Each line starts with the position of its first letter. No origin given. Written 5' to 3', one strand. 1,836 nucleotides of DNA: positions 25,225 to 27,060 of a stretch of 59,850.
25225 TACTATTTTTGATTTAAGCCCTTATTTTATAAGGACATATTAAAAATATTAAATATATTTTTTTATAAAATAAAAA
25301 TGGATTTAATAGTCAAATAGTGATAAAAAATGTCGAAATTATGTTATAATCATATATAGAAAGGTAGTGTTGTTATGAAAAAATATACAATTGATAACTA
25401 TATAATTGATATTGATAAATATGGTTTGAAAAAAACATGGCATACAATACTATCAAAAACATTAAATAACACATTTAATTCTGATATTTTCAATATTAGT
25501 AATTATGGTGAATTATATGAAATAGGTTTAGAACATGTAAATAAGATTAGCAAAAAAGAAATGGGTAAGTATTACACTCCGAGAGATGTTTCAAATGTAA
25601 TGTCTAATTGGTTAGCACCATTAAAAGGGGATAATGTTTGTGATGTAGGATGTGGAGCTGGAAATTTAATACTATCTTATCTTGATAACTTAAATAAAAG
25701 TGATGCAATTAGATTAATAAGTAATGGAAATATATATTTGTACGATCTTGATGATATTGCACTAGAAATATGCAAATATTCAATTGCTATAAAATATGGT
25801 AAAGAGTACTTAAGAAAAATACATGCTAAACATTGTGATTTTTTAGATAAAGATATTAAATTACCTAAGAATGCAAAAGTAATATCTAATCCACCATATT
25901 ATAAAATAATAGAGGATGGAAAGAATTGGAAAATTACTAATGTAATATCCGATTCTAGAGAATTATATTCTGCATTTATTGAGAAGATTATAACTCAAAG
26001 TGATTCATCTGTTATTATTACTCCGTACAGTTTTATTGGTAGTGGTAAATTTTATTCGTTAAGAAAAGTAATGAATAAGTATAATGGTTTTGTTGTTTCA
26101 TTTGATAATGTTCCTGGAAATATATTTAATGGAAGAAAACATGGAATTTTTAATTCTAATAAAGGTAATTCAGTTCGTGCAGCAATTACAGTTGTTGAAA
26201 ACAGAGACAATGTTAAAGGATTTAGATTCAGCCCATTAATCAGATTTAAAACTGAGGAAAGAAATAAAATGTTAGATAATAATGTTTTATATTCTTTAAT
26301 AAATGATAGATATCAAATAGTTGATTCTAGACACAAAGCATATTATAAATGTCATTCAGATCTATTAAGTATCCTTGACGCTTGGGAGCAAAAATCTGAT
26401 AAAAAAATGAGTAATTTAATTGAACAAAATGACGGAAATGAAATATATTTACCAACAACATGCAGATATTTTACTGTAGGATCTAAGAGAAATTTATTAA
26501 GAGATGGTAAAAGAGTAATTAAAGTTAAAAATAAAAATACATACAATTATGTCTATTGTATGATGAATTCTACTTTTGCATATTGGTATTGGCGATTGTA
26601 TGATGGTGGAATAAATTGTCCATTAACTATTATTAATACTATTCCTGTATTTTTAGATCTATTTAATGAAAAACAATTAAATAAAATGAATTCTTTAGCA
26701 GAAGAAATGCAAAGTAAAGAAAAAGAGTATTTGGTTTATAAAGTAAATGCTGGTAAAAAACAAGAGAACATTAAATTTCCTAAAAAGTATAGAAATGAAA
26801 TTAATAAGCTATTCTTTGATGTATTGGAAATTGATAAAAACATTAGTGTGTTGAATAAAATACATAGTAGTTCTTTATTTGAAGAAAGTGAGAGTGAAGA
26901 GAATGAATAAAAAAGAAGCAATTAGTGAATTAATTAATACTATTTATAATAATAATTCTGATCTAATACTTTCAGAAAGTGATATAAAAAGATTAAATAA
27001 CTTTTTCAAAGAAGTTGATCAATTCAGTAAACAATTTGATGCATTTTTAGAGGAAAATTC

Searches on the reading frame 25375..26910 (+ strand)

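Call 13: search_protein_families(library=pfam, proteins=[window:25375-26910:+], max_evalue=0.001)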
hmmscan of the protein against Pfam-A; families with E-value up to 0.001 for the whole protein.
window:25375-26910:+ (511 aa): 3 families
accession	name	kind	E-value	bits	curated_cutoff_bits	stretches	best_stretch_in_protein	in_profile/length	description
PF02384.22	N6_Mtase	-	2.9e-18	66.7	20.4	1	44-301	6-270/311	N-6 DNA Methylase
PF13847.12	Methyltransf_31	-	0.00015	22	27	1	84-157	3-64/145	Methyltransferase domain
PF05175.20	MTS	-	0.00047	20.3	23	0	74-178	21-111/170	Methyltransferase small domain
